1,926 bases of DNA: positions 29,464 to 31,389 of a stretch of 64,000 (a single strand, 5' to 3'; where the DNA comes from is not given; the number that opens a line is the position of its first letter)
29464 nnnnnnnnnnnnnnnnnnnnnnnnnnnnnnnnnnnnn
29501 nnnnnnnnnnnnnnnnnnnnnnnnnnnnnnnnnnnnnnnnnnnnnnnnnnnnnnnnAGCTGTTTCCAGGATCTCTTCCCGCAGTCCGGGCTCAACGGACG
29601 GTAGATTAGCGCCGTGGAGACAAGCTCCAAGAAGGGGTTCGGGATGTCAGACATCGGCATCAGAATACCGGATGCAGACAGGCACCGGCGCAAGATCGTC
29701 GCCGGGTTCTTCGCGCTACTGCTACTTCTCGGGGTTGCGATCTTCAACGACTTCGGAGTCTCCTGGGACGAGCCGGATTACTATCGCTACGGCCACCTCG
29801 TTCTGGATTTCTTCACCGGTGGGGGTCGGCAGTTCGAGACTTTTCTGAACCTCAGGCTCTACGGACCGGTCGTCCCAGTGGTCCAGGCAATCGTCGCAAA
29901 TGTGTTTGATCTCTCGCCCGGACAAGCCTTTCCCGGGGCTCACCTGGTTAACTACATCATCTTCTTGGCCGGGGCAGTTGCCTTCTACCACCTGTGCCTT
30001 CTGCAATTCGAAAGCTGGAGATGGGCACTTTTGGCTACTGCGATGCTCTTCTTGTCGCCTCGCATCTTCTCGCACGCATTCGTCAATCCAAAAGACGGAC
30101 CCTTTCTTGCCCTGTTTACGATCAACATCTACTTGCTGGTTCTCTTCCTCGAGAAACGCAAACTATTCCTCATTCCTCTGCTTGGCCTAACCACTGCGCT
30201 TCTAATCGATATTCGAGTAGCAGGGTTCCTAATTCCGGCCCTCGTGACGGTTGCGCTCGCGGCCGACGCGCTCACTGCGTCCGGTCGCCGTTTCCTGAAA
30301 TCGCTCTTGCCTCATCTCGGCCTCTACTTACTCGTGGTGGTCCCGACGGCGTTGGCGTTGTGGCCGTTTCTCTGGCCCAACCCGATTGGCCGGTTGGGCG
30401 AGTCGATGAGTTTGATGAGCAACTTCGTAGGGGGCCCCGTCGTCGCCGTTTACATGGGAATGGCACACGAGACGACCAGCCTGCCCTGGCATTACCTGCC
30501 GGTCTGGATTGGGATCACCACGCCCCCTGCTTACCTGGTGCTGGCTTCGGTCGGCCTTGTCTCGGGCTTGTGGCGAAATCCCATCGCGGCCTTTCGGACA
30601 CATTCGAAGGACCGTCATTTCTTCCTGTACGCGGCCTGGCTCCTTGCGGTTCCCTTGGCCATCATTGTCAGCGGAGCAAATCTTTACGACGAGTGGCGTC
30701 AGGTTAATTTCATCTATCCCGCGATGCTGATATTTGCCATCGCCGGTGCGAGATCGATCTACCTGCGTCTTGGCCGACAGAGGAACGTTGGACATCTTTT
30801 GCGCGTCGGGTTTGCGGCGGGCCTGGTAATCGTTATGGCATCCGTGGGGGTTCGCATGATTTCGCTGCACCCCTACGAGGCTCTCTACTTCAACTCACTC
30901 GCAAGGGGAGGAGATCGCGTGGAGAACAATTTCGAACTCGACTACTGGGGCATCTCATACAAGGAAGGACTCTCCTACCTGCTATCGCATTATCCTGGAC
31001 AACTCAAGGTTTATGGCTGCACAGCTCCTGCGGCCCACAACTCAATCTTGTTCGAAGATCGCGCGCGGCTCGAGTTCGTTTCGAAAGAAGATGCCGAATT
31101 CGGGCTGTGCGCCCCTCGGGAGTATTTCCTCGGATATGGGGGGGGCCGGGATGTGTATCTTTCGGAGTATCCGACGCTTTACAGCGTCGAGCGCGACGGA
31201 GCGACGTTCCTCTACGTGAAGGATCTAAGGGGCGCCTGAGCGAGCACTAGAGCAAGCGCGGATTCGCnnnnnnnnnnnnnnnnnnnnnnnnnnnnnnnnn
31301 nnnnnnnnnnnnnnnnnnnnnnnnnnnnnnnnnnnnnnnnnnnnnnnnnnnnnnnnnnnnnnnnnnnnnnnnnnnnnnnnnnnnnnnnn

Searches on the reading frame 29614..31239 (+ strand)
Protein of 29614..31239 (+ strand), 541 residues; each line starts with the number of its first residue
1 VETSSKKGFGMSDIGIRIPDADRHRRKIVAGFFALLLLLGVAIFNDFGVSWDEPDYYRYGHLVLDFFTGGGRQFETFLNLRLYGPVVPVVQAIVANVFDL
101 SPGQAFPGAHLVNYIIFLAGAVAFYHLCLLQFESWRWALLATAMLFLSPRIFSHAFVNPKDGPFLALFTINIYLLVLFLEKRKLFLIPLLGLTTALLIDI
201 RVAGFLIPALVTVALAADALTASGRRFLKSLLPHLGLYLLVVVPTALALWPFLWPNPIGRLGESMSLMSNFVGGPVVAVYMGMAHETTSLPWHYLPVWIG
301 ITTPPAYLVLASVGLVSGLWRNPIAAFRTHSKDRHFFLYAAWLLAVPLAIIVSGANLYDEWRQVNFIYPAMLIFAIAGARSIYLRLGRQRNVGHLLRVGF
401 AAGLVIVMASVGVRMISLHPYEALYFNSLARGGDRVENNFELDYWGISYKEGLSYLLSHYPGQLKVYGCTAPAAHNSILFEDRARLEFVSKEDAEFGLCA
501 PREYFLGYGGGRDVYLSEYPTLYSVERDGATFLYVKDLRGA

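Call 5: search_protein_families(library=pfam, proteins=[window:29614-31239:+])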
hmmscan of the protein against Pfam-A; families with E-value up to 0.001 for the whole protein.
window:29614-31239:+ (541 aa): 1 family
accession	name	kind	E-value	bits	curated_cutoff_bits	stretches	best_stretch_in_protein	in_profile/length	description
PF13231.12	PMT_2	-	4.2e-05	24.2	26.1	1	85-245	4-154/160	Dolichyl-phosphate-mannose-protein mannosyltransferase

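Call 6: search_protein_families(library=ncbifam, proteins=[window:29614-31239:+])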
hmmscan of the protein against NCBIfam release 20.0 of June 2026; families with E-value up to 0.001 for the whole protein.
window:29614-31239:+ (541 aa): 0 families

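Call 35: search_solved_structures(query=window:29614-31239:+, max_evalue=1)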
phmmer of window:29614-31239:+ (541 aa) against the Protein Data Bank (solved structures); distinct sequences matched with E-value up to 1: 0.

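Call 45: search_protein_families(library=pfam, proteins=[window:29614-31239:+], max_evalue=1)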
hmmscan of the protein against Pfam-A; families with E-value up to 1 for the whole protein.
window:29614-31239:+ (541 aa): 1 family
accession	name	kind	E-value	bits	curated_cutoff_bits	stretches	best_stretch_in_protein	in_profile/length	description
PF13231.12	PMT_2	-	4.2e-05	24.2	26.1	1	85-245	4-154/160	Dolichyl-phosphate-mannose-protein mannosyltransferase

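Call 46: find_homologous_proteins(query=window:29614-31239:+, max_evalue=0.00001)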
Query window:29614-31239:+ (541 aa): 177 proteins with E <= 0.00001 among 8000 candidates; the best 120 are listed.
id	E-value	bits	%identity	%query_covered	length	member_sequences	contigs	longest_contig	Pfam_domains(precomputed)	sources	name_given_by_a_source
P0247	0.0e+0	1199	100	98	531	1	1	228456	-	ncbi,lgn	-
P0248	2.8e-296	1002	85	97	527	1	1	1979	-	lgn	-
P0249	2.2e-181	623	56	94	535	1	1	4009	-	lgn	-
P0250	5.9e-180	618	54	97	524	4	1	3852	PF13231.13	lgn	-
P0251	1.4e-174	600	54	94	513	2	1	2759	PF13231.13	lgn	-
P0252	8.6e-161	555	52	91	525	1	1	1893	-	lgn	-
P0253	2.5e-159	550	52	95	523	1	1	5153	-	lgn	-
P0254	2.8e-157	543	52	92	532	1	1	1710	PF02366.25,PF09913.16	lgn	-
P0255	1.6e-156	540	50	96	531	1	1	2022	PF13231.13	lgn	-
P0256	4.4e-155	536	49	96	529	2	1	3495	-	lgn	-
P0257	2.8e-154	533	49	96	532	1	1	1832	-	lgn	-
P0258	5.9e-147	509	49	95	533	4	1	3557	-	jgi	jgi:hypothetical protein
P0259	8.7e-145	502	47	100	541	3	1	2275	PF13231.13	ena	-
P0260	7.2e-135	469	48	95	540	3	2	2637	-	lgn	-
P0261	4.6e-134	466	45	95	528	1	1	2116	-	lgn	-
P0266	3.0e-82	295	34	96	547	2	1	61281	-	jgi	jgi:hypothetical protein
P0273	2.4e-74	269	33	95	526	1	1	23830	PF13231.13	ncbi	ncbi:hypothetical protein ACFL0S_03215 [Thermodesulfobacteriota bacterium]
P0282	3.5e-68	249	33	96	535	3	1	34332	PF02366.25,PF13231.13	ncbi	-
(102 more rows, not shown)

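Call 47: find_encoding_contigs(protein=P0266, flank=7000, max_places=1)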
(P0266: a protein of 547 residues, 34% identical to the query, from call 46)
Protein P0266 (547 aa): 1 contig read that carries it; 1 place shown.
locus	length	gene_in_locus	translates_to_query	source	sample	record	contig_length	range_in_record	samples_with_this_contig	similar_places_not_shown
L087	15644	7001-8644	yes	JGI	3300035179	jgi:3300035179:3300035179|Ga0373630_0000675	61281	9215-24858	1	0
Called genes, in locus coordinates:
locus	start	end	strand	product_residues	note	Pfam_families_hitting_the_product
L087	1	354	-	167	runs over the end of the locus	-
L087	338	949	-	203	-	PF13412:HTH_24 (weak), PF18765:Polbeta (weak)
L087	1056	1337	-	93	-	-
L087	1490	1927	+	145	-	-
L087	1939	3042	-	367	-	PF02005:TRM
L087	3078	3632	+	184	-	PF02441:Flavoprotein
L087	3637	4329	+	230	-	PF02390:Methyltransf_4 (faint)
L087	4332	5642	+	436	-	PF20695:UbiD_N, PF01977:UbiD, PF20696:UbiD_C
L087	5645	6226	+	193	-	PF24391:HD-CE (weak), PF01966:HD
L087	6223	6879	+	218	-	PF00702:Hydrolase, PF12710:HAD (weak), PF13419:HAD_2, PF13242:Hydrolase_like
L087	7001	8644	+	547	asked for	-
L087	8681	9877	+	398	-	PF04412:AcnX, PF28403:AcnX_2nd, PF28406:AcnX_3rd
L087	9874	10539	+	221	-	-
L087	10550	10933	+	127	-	PF01989:AcnX_swivel_put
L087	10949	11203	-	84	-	-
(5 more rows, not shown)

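Call 48: find_encoding_contigs(protein=P0273, flank=7000, max_places=1)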
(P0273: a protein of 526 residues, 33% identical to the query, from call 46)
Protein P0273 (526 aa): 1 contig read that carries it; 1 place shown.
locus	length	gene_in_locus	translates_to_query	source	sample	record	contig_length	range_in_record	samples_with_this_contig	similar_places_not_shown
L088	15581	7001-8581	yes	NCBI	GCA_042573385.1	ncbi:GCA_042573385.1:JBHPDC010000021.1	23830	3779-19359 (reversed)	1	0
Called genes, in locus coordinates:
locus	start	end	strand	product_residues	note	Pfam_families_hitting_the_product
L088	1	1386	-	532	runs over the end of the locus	-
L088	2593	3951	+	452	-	PF09852:DUF2079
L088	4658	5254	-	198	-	PF08241:Methyltransf_11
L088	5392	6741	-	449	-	PF00535:Glycos_transf_2, PF10111:Glyco_tranf_2_2 (weak), PF13641:Glyco_tranf_2_3 (weak)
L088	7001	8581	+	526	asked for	PF13231:PMT_2 (faint)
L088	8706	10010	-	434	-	-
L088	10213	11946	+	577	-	PF13231:PMT_2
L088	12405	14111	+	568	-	-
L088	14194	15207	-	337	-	PF13439:Glyco_transf_4, PF20706:GT4-conflict, PF00534:Glycos_transf_1, PF13692:Glyco_trans_1_4, PF13524:Glyco_trans_1_2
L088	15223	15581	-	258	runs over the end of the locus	PF00535:Glycos_transf_2, PF10111:Glyco_tranf_2_2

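Call 49: find_encoding_contigs(protein=P0282, flank=7000, max_places=1)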
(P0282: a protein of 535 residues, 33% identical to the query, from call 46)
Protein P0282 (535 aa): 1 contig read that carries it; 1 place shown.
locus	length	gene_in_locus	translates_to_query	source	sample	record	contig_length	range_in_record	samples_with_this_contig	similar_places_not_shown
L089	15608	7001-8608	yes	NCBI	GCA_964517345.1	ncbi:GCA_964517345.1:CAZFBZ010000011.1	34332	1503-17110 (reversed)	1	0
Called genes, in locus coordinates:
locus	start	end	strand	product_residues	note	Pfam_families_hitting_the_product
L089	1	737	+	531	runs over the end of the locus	PF13231:PMT_2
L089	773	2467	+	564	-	PF13231:PMT_2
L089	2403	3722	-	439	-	-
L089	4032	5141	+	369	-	PF00395:SLH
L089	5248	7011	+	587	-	PF13231:PMT_2 (weak)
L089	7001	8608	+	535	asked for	PF02366:PMT, PF13231:PMT_2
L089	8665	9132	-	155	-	-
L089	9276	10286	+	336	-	PF01259:SAICAR_synt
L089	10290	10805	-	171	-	PF02643:DUF192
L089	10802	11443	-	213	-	PF00834:Ribul_P_3_epim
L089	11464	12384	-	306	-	PF03547:Mem_trans, PF01758:SBF (weak)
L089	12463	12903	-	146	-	PF02502:LacAB_rpiB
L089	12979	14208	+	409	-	-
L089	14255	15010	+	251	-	PF00121:TIM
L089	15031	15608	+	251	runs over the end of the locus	PF01145:Band_7, PF13421:Band_7_1 (weak)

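Call 50: find_encoding_contigs(protein=P0253, flank=5000, max_places=1)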
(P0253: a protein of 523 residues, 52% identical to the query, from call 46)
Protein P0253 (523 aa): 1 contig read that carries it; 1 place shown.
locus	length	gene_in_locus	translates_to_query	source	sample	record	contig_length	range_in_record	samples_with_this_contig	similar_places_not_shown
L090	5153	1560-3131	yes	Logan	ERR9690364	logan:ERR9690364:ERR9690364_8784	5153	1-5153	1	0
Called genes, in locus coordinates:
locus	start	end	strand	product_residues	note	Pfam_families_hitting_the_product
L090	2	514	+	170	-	?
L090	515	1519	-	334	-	PF13489:Methyltransf_23 (weak), PF08241:Methyltransf_11, PF08242:Methyltransf_12 (weak), PF13649:Methyltransf_25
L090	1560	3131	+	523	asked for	-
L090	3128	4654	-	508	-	PF00535:Glycos_transf_2, PF13489:Methyltransf_23, PF08241:Methyltransf_11, PF08242:Methyltransf_12 (weak), PF13649:Methyltransf_25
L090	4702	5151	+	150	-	?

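Call 51: find_encoding_contigs(protein=P0249, flank=5000, max_places=1)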
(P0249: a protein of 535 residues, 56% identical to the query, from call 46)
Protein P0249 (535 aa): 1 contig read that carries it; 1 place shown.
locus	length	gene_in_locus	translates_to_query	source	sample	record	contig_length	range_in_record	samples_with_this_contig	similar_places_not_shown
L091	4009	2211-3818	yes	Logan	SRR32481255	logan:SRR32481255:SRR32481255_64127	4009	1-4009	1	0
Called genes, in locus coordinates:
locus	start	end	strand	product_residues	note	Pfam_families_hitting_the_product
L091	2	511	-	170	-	?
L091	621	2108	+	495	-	-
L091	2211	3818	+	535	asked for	-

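Call 67: predict_structure(alignment_id=A2)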
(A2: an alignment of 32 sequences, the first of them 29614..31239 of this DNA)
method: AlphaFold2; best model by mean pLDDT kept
length: 541 residues; sequences in the alignment: 32
mean_pLDDT: 90.5   pTM: 0.92
mean pLDDT of the five models: 90.5, 89.0, 88.8, 88.8, 88.6
residues with pLDDT >= 90: 405; 70-90: 98; 50-70: 17; < 50: 21
segments of 3 or more residues with pLDDT < 50: 1-18, 509-511
pLDDT, mean of each block of 10 residues (from residue 1): 41 43 90 98 97 94 96 91 94 97 96 98 98 97 97 95 97 97 96 97 93 94 77 96 97 96 89 81 88 91 96 97 93 96 92 80 88 98 97 97 97 96 90 81 88 98 96 96 97 95 62 72 92 91 56
secondary structure, 60 per line:
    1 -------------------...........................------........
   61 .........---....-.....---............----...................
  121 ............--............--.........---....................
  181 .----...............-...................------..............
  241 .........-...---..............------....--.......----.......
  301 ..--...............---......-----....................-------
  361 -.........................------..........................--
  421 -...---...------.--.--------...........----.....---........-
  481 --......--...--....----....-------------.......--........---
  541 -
elements in order: H20-46 H53-69 H73-76 H78-82 H86-97 H102-132 H135-146 H149-157 H161-181 H186-200 H202-220 H227-249 H257-270 E277-280 E283-286 H294-302 H305-319 H323-328 H334-353 H362-386 H393-418 H449-459 E464-468 H472-479 E486-488 E496-499 H504-507 E521-527 E530-537

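Call 72: fold_search(model_id=the predicted structure, library=pdb)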
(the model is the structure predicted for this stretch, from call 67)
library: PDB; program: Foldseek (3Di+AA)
matches with E <= 10: 457; with E <= 0.001: 27
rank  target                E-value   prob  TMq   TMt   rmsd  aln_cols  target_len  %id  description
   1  5f15                  9.8e-07  1.00  0.49  0.49  12.6       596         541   14  Crystal Structure of ArnT from Cupriavidus metallidurans bound to Undecaprenyl phosphate (released 2016-02-17)
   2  6ftg_5                1.4e-06  1.00  0.49  0.42  11.7       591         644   12  Subtomogram average of OST-containing ribosome-translocon complexes from canine rough microsomal membranes (released 2018-03-21)
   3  8age_A                1.5e-06  1.00  0.51  0.44  10.9       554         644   11  Structure of yeast oligosaccharylransferase complex with acceptor peptide bound (released 2022-12-07)
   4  9s6t_A                1.8e-06  1.00  0.52  0.58   7.5       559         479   11  Ternary cryo-EM structure of chicken ALG12 with Dol25-PP-GlcNAc2Man7, Dol25-P-Man, and Fab (released 2026-03-18)
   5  7oci_F                2.2e-06  1.00  0.52  0.45  12.2       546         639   12  Cryo-EM structure of yeast Ost6p containing oligosaccharyltransferase complex (released 2022-02-16)
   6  5ezm                  2.5e-06  1.00  0.47  0.48  12.4       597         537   14  Crystal Structure of ArnT from Cupriavidus metallidurans in the apo state (released 2016-02-17)
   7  8b6l_I                3.0e-06  1.00  0.46  0.38  12.2       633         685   11  Subtomogram average of the human Sec61-TRAP-OSTA-translocon (released 2022-12-07)
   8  9n9j_I                3.4e-06  1.00  0.43  0.35  12.6       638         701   11  Structure of a GRP94 folding intermediate engaged with a CCDC134- and FKBP11-bound secretory translocon (released 2025-11-19)
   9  6ezn_F                5.0e-06  1.00  0.50  0.43  12.9       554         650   11  Cryo-EM structure of the yeast oligosaccharyltransferase (OST) complex (released 2018-01-17)
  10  8agb_A                5.4e-06  1.00  0.51  0.44  12.9       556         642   12  Structure of yeast oligosaccharylransferase complex with lipid-linked oligosaccharide bound (released 2022-12-07)
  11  6c26_A                1.1e-05  1.00  0.51  0.43  13.8       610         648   11  The Cryo-EM structure of a eukaryotic oligosaccharyl transferase complex (released 2018-01-31)
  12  6s7o_A                1.2e-05  1.00  0.48  0.41  11.8       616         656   11  Cryo-EM structure of human oligosaccharyltransferase complex OST-A (released 2019-12-18)
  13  8pn9_A                1.7e-05  1.00  0.50  0.42  11.9       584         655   11  Structure of human oligosaccharyltransferase OST-A complex bound to NGI-1 (released 2024-05-08)
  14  9s6u_A                1.9e-05  1.00  0.55  0.55   7.2       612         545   12  Ternary cryo-EM structure of human ALG9 with Dol25-PP-GlcNAc2Man8, Dol25-P-Man and Fab (released 2026-03-18)
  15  6s7t_A                2.6e-05  1.00  0.49  0.39   9.2       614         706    9  Cryo-EM structure of human oligosaccharyltransferase complex OST-B (released 2019-12-18)
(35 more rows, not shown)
